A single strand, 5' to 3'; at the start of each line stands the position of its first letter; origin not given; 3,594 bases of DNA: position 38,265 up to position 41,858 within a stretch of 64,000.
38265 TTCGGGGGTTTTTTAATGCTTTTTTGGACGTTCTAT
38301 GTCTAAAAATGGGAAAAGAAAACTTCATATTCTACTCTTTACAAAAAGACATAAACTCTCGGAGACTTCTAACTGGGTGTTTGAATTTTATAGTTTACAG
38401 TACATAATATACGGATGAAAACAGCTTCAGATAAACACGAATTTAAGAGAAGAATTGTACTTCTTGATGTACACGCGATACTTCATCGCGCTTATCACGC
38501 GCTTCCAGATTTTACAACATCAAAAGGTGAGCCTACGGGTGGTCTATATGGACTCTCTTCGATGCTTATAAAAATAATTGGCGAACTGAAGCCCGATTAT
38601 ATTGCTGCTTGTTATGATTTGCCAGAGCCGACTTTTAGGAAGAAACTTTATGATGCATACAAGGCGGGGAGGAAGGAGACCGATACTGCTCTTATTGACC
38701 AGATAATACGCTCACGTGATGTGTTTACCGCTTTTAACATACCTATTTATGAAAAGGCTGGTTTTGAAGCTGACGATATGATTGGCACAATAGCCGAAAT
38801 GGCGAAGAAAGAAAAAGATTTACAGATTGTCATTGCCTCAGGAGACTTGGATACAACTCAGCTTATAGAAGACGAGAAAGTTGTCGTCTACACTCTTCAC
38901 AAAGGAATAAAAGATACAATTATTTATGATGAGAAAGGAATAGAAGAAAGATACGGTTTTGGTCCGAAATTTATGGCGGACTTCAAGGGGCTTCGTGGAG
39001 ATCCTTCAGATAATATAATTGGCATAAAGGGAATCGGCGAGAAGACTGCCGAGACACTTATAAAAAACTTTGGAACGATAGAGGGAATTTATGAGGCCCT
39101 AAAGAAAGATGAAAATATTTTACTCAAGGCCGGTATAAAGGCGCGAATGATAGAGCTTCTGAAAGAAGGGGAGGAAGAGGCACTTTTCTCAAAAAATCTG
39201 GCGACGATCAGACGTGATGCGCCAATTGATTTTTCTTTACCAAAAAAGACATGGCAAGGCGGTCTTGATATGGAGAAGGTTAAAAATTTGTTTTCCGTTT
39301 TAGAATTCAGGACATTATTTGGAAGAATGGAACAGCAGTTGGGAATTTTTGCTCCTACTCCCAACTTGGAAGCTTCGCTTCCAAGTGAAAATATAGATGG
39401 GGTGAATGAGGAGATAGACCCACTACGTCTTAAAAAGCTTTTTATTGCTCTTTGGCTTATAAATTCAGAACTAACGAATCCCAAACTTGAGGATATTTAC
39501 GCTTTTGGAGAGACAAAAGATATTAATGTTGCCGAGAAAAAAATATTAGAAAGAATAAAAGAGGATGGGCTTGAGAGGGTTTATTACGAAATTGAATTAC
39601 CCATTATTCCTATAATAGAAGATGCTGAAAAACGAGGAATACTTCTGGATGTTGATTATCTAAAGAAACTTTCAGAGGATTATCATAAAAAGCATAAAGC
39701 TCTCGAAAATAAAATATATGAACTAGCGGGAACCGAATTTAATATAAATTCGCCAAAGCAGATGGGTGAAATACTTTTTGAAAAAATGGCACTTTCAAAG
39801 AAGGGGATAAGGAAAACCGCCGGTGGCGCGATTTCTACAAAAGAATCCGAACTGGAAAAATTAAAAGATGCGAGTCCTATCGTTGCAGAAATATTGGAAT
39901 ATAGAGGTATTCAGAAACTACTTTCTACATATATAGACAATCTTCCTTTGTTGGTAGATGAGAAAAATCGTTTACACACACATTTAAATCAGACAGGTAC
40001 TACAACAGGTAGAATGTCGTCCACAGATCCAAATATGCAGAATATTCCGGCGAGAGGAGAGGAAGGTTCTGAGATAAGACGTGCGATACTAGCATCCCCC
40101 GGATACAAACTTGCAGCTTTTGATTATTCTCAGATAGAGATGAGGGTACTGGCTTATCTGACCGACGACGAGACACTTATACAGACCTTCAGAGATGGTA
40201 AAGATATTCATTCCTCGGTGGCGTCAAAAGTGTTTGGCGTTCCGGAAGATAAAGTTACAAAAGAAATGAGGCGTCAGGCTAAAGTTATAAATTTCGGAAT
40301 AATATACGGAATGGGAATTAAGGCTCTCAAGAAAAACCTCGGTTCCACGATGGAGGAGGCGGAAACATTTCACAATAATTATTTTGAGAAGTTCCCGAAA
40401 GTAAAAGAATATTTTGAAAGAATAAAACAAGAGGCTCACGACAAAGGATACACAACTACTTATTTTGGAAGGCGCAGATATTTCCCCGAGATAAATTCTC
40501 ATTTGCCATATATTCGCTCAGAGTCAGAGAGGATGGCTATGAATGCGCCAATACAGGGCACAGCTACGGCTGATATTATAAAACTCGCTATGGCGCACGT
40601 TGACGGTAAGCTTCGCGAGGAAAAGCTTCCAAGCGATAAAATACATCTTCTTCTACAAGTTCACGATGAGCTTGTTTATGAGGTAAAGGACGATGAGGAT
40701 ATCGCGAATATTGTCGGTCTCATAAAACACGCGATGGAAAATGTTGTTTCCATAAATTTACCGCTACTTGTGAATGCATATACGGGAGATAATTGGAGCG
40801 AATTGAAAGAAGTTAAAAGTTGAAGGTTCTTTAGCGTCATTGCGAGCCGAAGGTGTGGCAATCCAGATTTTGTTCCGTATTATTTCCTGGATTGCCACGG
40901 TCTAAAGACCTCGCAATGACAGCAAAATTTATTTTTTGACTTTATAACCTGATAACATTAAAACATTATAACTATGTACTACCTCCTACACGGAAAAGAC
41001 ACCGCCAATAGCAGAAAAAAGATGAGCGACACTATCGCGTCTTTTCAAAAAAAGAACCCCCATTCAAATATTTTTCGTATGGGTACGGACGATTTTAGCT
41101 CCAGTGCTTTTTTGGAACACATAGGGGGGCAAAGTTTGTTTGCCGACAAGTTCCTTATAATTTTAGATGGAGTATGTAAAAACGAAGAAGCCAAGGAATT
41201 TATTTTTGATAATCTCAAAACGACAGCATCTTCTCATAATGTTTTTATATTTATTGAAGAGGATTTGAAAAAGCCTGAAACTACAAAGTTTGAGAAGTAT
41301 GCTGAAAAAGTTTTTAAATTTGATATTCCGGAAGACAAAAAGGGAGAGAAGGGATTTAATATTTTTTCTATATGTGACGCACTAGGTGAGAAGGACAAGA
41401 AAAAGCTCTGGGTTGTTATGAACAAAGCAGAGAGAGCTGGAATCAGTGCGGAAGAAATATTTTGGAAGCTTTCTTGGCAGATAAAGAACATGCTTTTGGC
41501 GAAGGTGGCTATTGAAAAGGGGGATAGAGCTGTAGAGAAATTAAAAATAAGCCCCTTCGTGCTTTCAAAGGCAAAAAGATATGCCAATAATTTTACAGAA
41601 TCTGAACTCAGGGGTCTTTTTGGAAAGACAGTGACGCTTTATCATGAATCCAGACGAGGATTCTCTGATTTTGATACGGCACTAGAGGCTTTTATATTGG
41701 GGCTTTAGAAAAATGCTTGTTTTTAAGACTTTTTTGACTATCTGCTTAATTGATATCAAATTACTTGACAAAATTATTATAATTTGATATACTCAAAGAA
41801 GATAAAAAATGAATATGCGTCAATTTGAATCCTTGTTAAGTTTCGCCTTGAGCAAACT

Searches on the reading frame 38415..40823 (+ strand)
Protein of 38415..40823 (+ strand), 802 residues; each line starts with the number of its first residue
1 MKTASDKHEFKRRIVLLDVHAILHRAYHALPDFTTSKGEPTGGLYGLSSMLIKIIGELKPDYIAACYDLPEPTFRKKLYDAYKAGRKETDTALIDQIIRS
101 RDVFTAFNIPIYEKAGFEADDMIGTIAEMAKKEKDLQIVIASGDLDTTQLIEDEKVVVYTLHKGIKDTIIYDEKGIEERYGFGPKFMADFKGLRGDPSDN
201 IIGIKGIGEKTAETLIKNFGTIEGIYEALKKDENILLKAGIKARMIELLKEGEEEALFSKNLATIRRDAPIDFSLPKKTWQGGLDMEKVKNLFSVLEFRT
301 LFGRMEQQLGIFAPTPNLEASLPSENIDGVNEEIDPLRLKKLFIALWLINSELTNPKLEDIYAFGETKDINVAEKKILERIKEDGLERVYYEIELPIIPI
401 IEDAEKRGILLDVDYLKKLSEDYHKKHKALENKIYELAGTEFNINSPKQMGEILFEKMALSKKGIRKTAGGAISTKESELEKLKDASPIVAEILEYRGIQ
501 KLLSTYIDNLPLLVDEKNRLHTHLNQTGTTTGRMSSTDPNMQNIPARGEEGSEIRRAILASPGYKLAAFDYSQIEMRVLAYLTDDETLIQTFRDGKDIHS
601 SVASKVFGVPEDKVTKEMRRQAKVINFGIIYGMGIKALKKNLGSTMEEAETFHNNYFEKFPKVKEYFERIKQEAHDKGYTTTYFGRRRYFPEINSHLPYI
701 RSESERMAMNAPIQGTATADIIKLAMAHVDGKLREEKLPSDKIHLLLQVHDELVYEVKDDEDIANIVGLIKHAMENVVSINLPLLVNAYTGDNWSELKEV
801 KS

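Call 17: find_related_loci(query=window:38415-40823:+, collection=genome_contigs, flank=10000)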
Query window:38415-40823:+ (802 aa) in genome_contigs; peptide patterns used: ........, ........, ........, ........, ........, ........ (x = any residue, [..] = any of these).
280 stretches matched a pattern; 253 encode a relative of the query (tblastn E <= 1e-3); the best 80 are kept; 79 distinct loci.
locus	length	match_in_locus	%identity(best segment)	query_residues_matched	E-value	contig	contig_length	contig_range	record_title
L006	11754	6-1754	85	221-800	0e+0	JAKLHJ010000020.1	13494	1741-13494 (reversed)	MAG: Patescibacteria group bacterium isolate RA.bin60 RA.bin60_20, whole genome shotgun sequence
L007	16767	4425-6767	59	9-797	0e+0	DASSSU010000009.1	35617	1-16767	MAG TPA_asm: Candidatus Paceibacterota bacterium isolate SMAG_U523 k141_485283, whole genome shotgun sequence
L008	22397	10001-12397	56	5-800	0e+0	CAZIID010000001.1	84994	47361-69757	MAG TPA_asm: uncultured Candidatus Saccharibacteria bacterium isolate SRP272421_co4_124 genome assembly, contig: NODE_31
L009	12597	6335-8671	59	11-800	0e+0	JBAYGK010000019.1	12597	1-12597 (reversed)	MAG: Candidatus Paceibacterota bacterium isolate SO_2016_GW1_123 scaffold08819_OW334_2016, whole genome shotgun sequence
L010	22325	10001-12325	59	11-797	0e+0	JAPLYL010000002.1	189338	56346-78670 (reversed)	MAG: Candidatus Parcubacteria bacterium isolate LacPavin_0920_WC57_MAG_42_180 LacPavin_0920_WC57_scaffold_293635, whole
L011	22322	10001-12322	58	13-800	0e+0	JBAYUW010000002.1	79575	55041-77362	MAG: Candidatus Paceibacterota bacterium isolate SO_2016_LW3_45 scaffold00466_LW162_2016, whole genome shotgun sequence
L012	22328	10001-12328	58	11-797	0e+0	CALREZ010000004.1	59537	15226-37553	MAG: Candidatus Nomurabacteria bacterium isolate Ike-200m-9 genome assembly, contig: Ike-200-c237, whole genome shotgun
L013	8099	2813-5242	55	5-800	0e+0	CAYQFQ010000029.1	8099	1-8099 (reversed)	MAG TPA_asm: uncultured Candidatus Saccharibacteria bacterium isolate SRP272421_co3_37 genome assembly, contig: NODE_298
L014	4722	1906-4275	56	9-800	0e+0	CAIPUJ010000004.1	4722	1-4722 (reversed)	uncultured bacterium isolate Loclat_bin-14315 genome assembly, contig: bin-14315:004/117, whole genome shotgun sequence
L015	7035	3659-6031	57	12-798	0e+0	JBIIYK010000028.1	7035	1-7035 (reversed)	MAG: Candidatus Paceibacteria bacterium isolate ME2005-09-19_3300034101_group2_bin230 Rohwer_bin1535_scaffold_253_c2, wh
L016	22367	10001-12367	58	12-801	0e+0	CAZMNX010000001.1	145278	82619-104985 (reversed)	MAG TPA_asm: uncultured Candidatus Saccharibacteria bacterium isolate SRP272421_co2_491 genome assembly, contig: NODE_69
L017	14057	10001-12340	58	14-797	0e+0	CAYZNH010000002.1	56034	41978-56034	MAG TPA_asm: uncultured Candidatus Saccharibacteria bacterium isolate binchicken_co245_75 genome assembly, contig: NODE_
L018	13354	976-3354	57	12-798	0e+0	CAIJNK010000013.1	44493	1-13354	uncultured bacterium isolate AlinenLipids_bin-6017 genome assembly, contig: bin-6017:13/22, whole genome shotgun sequenc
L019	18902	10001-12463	55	3-797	0e+0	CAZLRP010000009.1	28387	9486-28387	MAG TPA_asm: uncultured Candidatus Saccharibacteria bacterium isolate binchicken_co220_141 genome assembly, contig: NODE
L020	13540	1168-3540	56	12-800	0e+0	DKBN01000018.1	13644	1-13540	MAG TPA_asm: Patescibacteria group bacterium UBA6899 UBA6899_contig_2711, whole genome shotgun sequence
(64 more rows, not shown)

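Call 69: search_protein_families(library=ncbifam, proteins=[L006:3113-4042:+], max_evalue=0.1)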
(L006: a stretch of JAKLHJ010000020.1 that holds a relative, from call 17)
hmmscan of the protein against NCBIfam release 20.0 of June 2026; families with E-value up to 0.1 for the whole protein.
L006:3113-4042:+ (309 aa): 0 families

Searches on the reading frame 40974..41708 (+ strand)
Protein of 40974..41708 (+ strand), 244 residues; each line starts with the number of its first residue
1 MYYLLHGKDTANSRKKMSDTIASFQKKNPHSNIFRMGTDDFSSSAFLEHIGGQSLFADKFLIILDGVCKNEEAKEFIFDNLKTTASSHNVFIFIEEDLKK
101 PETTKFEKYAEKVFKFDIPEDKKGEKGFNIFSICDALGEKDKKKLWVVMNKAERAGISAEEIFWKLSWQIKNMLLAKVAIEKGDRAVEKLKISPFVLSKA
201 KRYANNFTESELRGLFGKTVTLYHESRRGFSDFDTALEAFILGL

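Call 10: find_encoding_contigs(protein=window:40974-41708:+, flank=6000, max_places=10)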
Protein window:40974-41708:+ (244 aa): 8 contigs read that carry it; 4 places shown.
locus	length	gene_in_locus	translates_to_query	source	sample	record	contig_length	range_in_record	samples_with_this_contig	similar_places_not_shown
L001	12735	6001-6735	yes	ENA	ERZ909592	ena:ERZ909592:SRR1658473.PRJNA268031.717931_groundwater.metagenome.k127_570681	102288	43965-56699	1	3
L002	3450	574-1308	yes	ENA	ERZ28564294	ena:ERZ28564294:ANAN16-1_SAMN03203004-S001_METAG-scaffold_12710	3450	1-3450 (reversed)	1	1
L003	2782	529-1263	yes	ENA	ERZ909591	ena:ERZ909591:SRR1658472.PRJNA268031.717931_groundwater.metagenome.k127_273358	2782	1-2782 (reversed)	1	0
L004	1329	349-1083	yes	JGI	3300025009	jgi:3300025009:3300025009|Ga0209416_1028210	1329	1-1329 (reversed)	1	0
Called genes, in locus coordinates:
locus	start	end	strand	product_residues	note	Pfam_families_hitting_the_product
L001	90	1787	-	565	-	PF05157:MshEN (weak), PF00437:T2SSE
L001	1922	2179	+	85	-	PF01541:GIY-YIG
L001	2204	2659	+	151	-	PF02367:TsaE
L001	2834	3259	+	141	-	-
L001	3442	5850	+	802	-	PF02739:5_3_exonuc_N, PF01367:5_3_exonuc, PF00476:DNA_pol_A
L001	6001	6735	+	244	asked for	PF21694:DNA_pol3_delta_C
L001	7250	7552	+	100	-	-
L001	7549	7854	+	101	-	-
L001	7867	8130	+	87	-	-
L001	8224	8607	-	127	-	-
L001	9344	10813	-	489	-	PF00004:AAA (faint), PF07724:AAA_2, PF07728:AAA_5 (faint), PF13401:AAA_22 (faint), PF07724:AAA_2, PF10431:ClpB_D2-small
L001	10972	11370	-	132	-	-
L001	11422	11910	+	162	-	PF00588:SpoU_methylase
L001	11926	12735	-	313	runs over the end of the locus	PF01149:Fapy_DNA_glyco, PF05833:NFACT_N (weak), PF06831:H2TH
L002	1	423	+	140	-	?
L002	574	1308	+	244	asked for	PF21694:DNA_pol3_delta_C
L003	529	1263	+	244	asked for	PF21694:DNA_pol3_delta_C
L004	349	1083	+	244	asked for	PF21694:DNA_pol3_delta_C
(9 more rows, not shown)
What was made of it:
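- ENA and JGI gene callers called nothing here (call 10).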

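Call 11: search_protein_families(library=pfam, proteins=[window:40974-41708:+], max_evalue=1)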
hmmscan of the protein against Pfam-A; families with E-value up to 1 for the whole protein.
window:40974-41708:+ (244 aa): 1 family
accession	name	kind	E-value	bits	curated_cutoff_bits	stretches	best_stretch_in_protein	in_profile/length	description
PF21694.2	DNA_pol3_delta_C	-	7.2e-10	39.4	27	1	129-243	3-120/121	DNA polymerase III delta subunit, C-terminal domain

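Call 46: find_related_loci(query=window:40974-41708:+, collection=metagenome_contigs, flank=6000)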
Query window:40974-41708:+ (244 aa) in metagenome_contigs; peptide patterns used: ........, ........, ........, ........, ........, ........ (x = any residue, [..] = any of these).
174 stretches matched a pattern; 12 encode a relative of the query (tblastn E <= 1e-3); 12 distinct loci.
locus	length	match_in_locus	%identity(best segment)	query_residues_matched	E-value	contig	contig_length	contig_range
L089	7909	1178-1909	73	1-244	1e-122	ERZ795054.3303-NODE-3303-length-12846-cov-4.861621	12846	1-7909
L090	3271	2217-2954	55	1-244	9e-90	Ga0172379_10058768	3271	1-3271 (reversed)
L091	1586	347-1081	52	1-244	5e-86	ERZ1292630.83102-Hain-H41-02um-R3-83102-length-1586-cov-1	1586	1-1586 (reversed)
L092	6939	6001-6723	41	1-244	2e-56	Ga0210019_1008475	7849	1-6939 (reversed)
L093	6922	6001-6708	41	1-244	9e-54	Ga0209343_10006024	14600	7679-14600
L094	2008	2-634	41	27-244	8e-47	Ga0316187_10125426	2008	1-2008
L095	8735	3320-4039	35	1-242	3e-45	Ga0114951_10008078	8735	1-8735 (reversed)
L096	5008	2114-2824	33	1-244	3e-43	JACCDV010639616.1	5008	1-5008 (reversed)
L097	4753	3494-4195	33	1-241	3e-39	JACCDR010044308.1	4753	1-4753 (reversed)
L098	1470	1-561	41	55-244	2e-36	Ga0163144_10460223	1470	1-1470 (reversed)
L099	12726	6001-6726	36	1-242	8e-47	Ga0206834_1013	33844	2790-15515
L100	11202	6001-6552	36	50-244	2e-22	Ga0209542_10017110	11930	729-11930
